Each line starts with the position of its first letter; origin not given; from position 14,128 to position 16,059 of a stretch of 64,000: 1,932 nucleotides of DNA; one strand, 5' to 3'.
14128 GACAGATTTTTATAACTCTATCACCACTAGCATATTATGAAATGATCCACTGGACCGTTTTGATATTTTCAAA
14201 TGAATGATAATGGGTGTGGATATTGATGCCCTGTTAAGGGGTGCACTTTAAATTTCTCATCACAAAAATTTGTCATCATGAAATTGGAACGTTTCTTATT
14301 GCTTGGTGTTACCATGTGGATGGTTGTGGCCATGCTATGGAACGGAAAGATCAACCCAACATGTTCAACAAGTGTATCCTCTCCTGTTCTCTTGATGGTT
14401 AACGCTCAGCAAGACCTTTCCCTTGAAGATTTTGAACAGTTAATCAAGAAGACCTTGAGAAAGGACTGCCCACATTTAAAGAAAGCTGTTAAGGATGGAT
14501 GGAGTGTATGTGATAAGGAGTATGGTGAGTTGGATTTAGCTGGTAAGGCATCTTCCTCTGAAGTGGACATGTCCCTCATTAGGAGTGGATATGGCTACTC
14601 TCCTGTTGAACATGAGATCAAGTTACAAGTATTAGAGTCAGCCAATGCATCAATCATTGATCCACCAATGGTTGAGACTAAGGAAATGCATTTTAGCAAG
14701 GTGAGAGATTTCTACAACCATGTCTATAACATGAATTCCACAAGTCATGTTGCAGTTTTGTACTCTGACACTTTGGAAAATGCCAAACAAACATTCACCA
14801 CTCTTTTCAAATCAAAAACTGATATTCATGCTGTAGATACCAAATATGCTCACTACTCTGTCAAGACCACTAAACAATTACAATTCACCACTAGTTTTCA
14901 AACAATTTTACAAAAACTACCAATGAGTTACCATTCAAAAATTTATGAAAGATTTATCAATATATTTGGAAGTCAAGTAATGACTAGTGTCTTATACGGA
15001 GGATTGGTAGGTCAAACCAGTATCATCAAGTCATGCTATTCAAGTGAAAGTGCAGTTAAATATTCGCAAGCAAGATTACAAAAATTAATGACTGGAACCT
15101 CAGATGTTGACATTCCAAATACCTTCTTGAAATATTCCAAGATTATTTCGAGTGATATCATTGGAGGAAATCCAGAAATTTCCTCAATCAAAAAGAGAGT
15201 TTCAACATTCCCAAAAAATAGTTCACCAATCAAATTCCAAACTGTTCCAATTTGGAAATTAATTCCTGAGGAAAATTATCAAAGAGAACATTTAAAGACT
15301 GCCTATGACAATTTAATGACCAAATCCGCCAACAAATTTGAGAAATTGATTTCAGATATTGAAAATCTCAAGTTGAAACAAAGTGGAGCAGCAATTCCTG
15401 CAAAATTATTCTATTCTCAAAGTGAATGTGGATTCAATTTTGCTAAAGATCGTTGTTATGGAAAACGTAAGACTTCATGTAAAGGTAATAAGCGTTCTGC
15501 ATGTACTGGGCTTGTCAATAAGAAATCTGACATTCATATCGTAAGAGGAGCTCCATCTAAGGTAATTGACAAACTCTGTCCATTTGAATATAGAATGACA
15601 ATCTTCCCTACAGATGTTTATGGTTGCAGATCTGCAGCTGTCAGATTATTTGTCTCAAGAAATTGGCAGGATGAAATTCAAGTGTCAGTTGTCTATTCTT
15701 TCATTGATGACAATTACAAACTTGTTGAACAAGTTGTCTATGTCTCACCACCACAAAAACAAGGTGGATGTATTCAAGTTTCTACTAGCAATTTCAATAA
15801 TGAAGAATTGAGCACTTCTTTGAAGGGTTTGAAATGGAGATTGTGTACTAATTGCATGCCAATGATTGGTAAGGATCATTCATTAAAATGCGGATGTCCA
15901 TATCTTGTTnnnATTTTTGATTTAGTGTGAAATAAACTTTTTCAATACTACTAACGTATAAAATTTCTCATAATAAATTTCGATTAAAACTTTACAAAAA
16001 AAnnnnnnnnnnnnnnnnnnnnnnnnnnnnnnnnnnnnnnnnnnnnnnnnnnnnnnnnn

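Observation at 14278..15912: Three-member family of secreted Cys-rich (possibly MACPF-like) proteins, with the extra copies parked at the 3' ends of both PARP-domain genes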

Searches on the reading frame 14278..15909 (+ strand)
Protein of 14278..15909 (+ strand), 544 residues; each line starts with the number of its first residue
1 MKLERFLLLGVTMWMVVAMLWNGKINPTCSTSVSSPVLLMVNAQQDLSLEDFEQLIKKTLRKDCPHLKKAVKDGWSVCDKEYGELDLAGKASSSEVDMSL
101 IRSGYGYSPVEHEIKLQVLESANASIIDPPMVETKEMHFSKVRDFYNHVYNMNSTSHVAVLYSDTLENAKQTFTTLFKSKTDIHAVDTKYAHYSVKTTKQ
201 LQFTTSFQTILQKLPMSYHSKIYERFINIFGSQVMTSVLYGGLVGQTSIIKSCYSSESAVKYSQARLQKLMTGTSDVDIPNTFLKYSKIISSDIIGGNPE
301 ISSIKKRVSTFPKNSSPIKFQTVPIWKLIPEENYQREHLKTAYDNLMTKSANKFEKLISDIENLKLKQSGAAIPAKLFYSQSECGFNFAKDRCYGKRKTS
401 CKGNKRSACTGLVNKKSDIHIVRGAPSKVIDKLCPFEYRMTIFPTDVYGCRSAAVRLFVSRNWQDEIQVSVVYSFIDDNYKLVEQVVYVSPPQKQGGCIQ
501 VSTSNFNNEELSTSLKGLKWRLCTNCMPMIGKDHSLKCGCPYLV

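Call 5: search_protein_families(library=pfam, proteins=[window:14278-15909:+], max_evalue=0.1)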
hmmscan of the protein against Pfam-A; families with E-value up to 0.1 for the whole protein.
window:14278-15909:+ (544 aa): 2 families
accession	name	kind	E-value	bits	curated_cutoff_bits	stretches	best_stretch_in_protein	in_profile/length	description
PF01823.24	MACPF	-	5.7e-13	49.9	21.5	1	183-344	25-212/214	MAC/Perforin domain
PF18774.7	APOBEC4_like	-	0.069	13.5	26.7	0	140-199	70-129/131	APOBEC4-like -AID/APOBEC-deaminase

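Call 6: search_solved_structures(query=window:14278-15909:+, max_evalue=10)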
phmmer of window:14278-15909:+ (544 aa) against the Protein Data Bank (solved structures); distinct sequences matched with E-value up to 10: 12.
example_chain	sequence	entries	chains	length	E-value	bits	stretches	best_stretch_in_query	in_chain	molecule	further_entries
7pag_A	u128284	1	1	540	0.075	14.7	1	189-255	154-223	Perforin-1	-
3t5o_A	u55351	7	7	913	0.23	13.1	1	183-244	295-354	Complement component C6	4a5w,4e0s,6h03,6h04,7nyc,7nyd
8b0f_B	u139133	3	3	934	0.24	13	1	183-244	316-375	Complement component C6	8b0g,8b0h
3nsj_A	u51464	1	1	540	0.35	12.5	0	189-255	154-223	Perforin-1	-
3ojy_B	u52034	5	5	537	0.49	12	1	183-250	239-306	Complement component C8 beta chain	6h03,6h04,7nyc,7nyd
8b0f_D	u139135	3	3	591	0.57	11.8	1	183-250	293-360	Complement component C8 beta chain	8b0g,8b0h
2qqh_A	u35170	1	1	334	0.69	11.5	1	190-250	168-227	Complement component C8 alpha chain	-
8c80_A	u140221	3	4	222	0.7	11.5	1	182-222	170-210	Protein ORM1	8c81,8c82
4v17_A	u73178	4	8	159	0.72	11.5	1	14-96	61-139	CARBOHYDRATE BINDING MODULE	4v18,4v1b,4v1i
2rd7_A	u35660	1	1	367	0.77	11.4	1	190-250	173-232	Complement component C8 alpha chain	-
3ojy_A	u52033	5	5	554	1.3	10.6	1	190-250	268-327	Complement component C8 alpha chain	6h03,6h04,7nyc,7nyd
8b0f_E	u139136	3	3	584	1.4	10.5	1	190-250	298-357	Complement component C8 alpha chain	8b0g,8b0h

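Call 7: find_homologous_proteins(query=window:14278-15909:+)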
Query window:14278-15909:+ (544 aa): 1 proteins with E <= 0.001 among 7350 candidates.
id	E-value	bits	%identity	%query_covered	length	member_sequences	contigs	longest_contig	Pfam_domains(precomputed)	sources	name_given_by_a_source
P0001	0.0e+0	1240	100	100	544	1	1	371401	PF01823.25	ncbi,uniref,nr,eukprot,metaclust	ncbi:predicted protein [Naegleria gruberi]|uniref:Predicted protein n=1 Tax=Naegleria gruberi TaxID=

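Call 11: find_encoding_contigs(protein=P0001, flank=10000, max_places=3)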
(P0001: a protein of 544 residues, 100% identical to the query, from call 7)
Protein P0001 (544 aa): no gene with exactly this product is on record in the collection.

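Call 19: predict_structure(protein=window:14278-15909:+)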
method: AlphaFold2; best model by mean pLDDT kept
length: 544 residues; sequences in the alignment: 1
mean_pLDDT: 32.2   pTM: 0.20
mean pLDDT of the five models: 32.2, 29.6, 28.2, 26.2, 25.3
residues with pLDDT >= 90: 0; 70-90: 0; 50-70: 7; < 50: 537
segments of 3 or more residues with pLDDT < 50: 1-330, 333-336, 341-343, 345-472, 476-544
pLDDT, mean of each block of 10 residues (from residue 1): 40 41 33 27 34 41 36 28 25 25 23 22 24 25 33 31 38 38 33 24 29 33 33 29 29 31 32 33 29 28 29 27 37 47 43 37 32 23 27 28 26 26 27 28 32 42 45 48 45 40 33 31 32 33 27
secondary structure, 60 per line:
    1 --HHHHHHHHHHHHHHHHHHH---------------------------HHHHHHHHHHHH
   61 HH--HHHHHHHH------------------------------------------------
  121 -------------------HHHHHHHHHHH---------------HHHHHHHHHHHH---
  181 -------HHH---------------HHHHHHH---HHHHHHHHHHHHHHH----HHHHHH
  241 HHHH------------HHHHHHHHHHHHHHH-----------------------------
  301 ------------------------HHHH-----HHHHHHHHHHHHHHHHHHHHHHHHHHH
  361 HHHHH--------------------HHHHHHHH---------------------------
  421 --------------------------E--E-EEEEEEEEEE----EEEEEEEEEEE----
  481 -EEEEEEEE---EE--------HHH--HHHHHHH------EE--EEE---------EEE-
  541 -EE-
elements in order: H3-21 H49-62 H65-72 H140-150 H166-177 H206-212 H216-230 H235-244 H257-271 H325-328 H334-365 H386-393 E452-461 E466-476 E482-489 H508-514 E525-527 E537-539

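Call 22: search_protein_representatives(protein=window:14278-15909:+)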
Query: 544 residues. Proteins with E-value up to 0.001 (for the whole library): 93; up to 1e-10: 31; up to 1e-30: 10. The best 93 are listed.
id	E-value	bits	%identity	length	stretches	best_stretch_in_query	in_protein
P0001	0.0e+00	1240.2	100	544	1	1-544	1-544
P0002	2.5e-43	164.8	33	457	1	96-374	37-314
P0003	7.6e-41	156.6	29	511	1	58-542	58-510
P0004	8.3e-40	153.2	32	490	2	101-378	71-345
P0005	1.6e-36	142.3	33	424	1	99-378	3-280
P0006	6.2e-36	140.4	31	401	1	96-365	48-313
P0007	6.4e-35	137.1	30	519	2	95-363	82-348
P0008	1.5e-33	132.5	51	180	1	272-415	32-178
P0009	8.2e-33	130.1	30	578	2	97-364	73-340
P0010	4.2e-32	127.8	34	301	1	99-331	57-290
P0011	4.6e-29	117.7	30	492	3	160-364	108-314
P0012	2.6e-27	111.9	27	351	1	88-365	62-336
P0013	4.1e-19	84.9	28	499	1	97-371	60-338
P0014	6.9e-18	80.9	25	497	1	93-368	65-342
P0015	3.5e-17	78.5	31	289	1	143-364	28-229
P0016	5.7e-17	77.8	28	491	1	98-370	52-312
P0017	7.3e-16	74.2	28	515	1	99-373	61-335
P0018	1.1e-15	73.5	26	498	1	99-390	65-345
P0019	4.4e-14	68.3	33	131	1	222-342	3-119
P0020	7.0e-14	67.6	26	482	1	102-361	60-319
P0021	1.5e-13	66.6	28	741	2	190-357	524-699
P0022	4.1e-13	65.1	28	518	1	101-389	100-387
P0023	2.2e-12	62.7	29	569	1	167-352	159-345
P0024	2.9e-12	62.3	24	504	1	100-325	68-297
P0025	3.3e-12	62.1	25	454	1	103-382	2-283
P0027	2.8e-11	59.1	30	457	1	85-316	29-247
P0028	3.6e-11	58.7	30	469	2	100-359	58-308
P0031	9.6e-11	57.3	34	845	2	197-348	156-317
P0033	3.1e-10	55.6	27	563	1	139-380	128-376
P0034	4.9e-10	54.9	28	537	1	136-329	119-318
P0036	1.1e-09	53.8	49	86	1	483-543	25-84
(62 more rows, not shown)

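Call 23: list_cluster_members(proteins=[P0002, P0003, P0004, P0005, P0006, P0007, P0008, P0009, P0036, P0013])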
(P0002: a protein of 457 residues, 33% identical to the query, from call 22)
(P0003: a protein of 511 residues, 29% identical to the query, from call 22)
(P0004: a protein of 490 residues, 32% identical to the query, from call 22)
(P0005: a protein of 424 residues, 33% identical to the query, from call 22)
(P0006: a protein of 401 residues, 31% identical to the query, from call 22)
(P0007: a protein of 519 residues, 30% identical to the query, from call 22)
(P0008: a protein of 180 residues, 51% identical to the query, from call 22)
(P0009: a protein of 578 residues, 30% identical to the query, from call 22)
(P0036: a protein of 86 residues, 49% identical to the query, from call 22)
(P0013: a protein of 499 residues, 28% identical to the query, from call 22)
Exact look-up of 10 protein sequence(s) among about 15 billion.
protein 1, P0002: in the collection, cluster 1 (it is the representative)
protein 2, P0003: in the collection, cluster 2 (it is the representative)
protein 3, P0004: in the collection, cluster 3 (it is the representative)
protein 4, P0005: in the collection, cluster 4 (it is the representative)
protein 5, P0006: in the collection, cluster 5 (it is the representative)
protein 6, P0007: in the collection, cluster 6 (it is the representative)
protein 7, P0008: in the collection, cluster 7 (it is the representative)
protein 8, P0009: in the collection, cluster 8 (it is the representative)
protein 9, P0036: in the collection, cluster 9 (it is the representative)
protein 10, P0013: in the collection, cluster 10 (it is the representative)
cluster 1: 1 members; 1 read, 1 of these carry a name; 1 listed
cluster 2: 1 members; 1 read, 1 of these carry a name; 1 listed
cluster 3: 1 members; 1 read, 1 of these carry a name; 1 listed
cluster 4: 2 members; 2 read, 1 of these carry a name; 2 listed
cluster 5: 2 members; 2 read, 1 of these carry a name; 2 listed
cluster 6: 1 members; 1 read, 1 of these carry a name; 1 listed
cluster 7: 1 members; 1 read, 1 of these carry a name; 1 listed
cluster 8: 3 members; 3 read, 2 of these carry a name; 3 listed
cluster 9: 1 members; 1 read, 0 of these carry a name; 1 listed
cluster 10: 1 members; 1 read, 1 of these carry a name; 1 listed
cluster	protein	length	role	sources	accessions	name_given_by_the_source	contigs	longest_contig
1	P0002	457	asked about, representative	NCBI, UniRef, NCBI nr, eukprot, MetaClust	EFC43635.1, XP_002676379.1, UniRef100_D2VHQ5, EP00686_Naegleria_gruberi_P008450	predicted protein [Naegleria gruberi] | Predicted protein n=1 Tax=Naegleria gruberi TaxID=5762 RepID=D2VHQ5_NAEGR | uncharacterized protein NAEGRDRAFT_68409 [Naegleria gruberi]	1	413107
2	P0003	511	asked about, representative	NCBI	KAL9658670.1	hypothetical protein ABK040_006204 [Willaertia magna]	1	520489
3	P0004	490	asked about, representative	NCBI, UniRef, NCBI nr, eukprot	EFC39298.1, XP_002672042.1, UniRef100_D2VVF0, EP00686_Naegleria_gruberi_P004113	predicted protein [Naegleria gruberi] | Predicted protein n=1 Tax=Naegleria gruberi TaxID=5762 RepID=D2VVF0_NAEGR | uncharacterized protein NAEGRDRAFT_72994 [Naegleria gruberi]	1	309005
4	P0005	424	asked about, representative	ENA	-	-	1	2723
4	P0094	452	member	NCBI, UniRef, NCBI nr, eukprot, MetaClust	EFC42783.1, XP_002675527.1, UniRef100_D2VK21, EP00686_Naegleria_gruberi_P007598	predicted protein [Naegleria gruberi] | Predicted protein n=1 Tax=Naegleria gruberi TaxID=5762 RepID=D2VK21_NAEGR | uncharacterized protein NAEGRDRAFT_69241 [Naegleria gruberi]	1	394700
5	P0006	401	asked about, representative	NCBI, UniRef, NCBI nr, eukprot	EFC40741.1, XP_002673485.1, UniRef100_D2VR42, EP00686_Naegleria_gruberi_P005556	predicted protein [Naegleria gruberi] | Predicted protein n=1 Tax=Naegleria gruberi TaxID=5762 RepID=D2VR42_NAEGR | uncharacterized protein NAEGRDRAFT_51592 [Naegleria gruberi]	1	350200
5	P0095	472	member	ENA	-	-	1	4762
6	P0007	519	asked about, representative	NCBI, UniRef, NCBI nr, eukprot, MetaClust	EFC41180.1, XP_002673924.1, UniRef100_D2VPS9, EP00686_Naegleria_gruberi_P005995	predicted protein [Naegleria gruberi] | Predicted protein n=1 Tax=Naegleria gruberi TaxID=5762 RepID=D2VPS9_NAEGR | uncharacterized protein NAEGRDRAFT_51300 [Naegleria gruberi]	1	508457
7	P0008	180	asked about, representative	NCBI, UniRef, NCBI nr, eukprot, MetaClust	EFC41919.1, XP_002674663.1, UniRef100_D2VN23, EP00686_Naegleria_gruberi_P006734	predicted protein [Naegleria gruberi] | Predicted protein n=1 Tax=Naegleria gruberi TaxID=5762 RepID=D2VN23_NAEGR | uncharacterized protein NAEGRDRAFT_70345 [Naegleria gruberi]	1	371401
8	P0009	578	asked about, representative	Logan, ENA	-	-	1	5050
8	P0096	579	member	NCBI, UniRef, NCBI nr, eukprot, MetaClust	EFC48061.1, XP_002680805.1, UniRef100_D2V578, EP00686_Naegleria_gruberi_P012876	predicted protein [Naegleria gruberi] | Predicted protein n=2 Tax=Naegleria gruberi TaxID=5762 RepID=D2V578_NAEGR | uncharacterized protein NAEGRDRAFT_46804 [Naegleria gruberi]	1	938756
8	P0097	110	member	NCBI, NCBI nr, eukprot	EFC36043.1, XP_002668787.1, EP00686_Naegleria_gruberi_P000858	predicted protein [Naegleria gruberi] | uncharacterized protein NAEGRDRAFT_76284 [Naegleria gruberi] | XP_002668787.1 predicted protein [Naegleria gruberi strain NEG-M]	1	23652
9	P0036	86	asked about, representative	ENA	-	-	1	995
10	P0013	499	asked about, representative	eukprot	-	gene6910-11073_t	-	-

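Call 32: predict_structure(alignment_id=A2)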
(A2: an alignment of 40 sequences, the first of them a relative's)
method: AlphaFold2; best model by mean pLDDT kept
length: 544 residues; sequences in the alignment: 40
mean_pLDDT: 80.7   pTM: 0.75
mean pLDDT of the five models: 80.7, 79.4, 78.6, 78.5, 78.2
residues with pLDDT >= 90: 235; 70-90: 191; 50-70: 38; < 50: 80
segments of 3 or more residues with pLDDT < 50: 24-26, 28-40, 67-91, 386-404, 433-450
pLDDT, mean of each block of 10 residues (from residue 1): 82 86 51 45 73 90 56 39 40 72 94 92 96 94 88 88 66 72 93 95 94 96 96 97 93 83 93 90 84 91 94 95 97 97 96 91 86 90 56 46 59 81 74 40 37 80 92 87 92 90 88 83 91 86 78
secondary structure, 60 per line:
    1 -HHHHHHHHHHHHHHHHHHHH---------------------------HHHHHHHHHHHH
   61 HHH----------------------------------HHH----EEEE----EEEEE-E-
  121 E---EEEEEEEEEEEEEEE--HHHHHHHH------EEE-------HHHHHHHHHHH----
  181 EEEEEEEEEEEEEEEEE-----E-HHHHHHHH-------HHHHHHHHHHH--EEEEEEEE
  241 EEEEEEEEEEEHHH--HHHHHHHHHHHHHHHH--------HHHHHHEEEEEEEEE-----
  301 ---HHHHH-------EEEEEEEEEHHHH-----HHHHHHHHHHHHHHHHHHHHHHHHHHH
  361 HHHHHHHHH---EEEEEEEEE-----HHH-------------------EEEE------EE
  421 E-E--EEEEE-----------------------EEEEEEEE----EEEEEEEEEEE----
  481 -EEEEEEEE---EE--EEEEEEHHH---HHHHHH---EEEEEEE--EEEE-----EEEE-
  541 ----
elements in order: H2-21 H49-63 E105-108 E113-117 E125-139 H142-149 E156-158 H166-176 E181-197 H205-212 H220-230 E233-251 H257-272 H281-286 E287-295 H304-308 E316-324 H325-328 H334-369 E373-381 E409-412 E419-421 E426-430 E454-461 E466-476 E482-489 E497-502 H509-514 E518-524 E527-530 E536-539

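Call 34: fold_search(model_id=the predicted structure, library=pdb)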
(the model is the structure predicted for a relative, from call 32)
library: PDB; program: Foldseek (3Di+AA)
matches with E <= 10: 371; with E <= 0.001: 87
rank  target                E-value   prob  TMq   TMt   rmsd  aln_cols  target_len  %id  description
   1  3nsj                  5.5e-14  1.00  0.37  0.37  13.2       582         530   11  The X-ray crystal structure of lymphocyte perforin (released 2010-11-03)
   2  4e0s_B                9.0e-12  1.00  0.38  0.24  33.9       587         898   13  Crystal Structure of C5b-6 (released 2012-04-18)
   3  8b6v_A                1.7e-11  1.00  0.37  0.43   7.7       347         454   13  Mp2Ba1 pre-pore (released 2023-05-31)
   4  5own_A                2.4e-11  1.00  0.34  0.60   5.6       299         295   15  Structure of TgPLP1 MACPF domain (released 2018-04-11)
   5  5oup                  4.2e-11  1.00  0.32  0.60   5.3       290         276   14  Structure of TgPLP1 MACPF domain (released 2018-04-11)
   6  5own_B                4.4e-11  1.00  0.34  0.60   6.0       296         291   16  Structure of TgPLP1 MACPF domain (released 2018-04-11)
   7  3t5o_A                1.1e-10  1.00  0.35  0.23   5.8       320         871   15  Crystal Structure of human Complement Component C6 (released 2012-02-01)
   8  8b6u                  5.5e-10  1.00  0.37  0.41   7.4       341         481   12  Mpf2Ba1 monomer (released 2023-05-31)
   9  6u2j_A                5.8e-10  1.00  0.34  0.32  23.3       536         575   10  EM structure of MPEG-1 (L425K, alpha conformation) soluble pre-pore complex (released 2019-09-25)
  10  6u2l_A                6.2e-10  1.00  0.34  0.30  28.2       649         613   10  EM structure of MPEG-1 (L425K, beta conformation) soluble pre-pore complex (released 2019-09-25)
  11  3ojy_B                6.9e-10  1.00  0.34  0.36   6.9       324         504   12  Crystal Structure of Human Complement Component C8 (released 2011-04-13)
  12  6u23_A                1.1e-09  1.00  0.31  0.29  23.2       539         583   11  EM structure of MPEG-1(w.t.) soluble pre-pore (released 2019-09-25)
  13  6u2w_A                1.6e-09  1.00  0.29  0.29  24.2       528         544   11  EM structure of MPEG-1(L425K) pre-pore complex bound to liposome (released 2019-09-25)
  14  6fbm_A                2.9e-09  1.00  0.35  0.37   5.6       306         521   14  Crystal structure of GNIP1Aa from Chromobacterium piscinae (released 2019-01-30)
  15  2qp2                  4.4e-09  1.00  0.35  0.38   8.5       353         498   11  Structure of a MACPF/perforin-like protein (released 2007-09-04)
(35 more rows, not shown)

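Call 35: list_cluster_members(proteins=[P0010, P0011, P0012, P0014, P0016, P0017, P0018, P0020, P0021, P0022])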
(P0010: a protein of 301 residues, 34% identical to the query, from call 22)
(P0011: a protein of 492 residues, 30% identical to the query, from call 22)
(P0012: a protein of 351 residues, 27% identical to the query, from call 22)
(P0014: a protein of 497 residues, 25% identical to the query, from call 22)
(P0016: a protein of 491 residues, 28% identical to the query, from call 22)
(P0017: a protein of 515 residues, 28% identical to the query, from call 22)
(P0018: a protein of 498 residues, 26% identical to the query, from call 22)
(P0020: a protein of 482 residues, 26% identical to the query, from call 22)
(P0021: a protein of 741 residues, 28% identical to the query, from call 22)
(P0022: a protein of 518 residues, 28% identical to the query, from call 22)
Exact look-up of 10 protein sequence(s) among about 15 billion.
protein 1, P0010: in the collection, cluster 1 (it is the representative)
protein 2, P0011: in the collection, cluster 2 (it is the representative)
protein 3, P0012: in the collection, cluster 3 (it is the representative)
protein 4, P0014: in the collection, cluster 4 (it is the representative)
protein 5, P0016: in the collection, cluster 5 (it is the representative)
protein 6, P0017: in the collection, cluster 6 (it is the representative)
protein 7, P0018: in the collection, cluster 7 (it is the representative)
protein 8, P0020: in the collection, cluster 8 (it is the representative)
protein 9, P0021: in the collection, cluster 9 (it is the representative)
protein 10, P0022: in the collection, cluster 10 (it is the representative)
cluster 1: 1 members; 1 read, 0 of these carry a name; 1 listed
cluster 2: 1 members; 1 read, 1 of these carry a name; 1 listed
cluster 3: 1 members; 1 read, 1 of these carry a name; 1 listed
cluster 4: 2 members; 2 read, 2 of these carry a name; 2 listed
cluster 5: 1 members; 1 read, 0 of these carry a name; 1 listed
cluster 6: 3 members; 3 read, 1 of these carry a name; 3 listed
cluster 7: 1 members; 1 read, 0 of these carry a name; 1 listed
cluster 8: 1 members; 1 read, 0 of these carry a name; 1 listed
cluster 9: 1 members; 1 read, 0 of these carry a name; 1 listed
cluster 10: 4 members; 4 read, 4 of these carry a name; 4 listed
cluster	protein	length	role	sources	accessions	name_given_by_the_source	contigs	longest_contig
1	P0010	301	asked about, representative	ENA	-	-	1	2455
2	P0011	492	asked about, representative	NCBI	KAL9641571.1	hypothetical protein ABK040_013491 [Willaertia magna]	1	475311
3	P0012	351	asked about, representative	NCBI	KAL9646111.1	hypothetical protein ABK040_007989 [Willaertia magna]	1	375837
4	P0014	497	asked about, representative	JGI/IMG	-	hypothetical protein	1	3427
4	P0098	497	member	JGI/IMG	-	hypothetical protein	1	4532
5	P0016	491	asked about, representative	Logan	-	-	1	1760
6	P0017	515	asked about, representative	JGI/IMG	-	-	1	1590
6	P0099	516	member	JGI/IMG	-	hypothetical protein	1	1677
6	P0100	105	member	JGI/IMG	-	-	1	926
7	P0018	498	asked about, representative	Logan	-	-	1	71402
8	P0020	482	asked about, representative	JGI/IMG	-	-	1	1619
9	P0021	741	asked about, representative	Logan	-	-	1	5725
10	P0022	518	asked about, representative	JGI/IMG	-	hypothetical protein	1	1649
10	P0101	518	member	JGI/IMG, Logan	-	hypothetical protein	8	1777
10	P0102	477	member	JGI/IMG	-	hypothetical protein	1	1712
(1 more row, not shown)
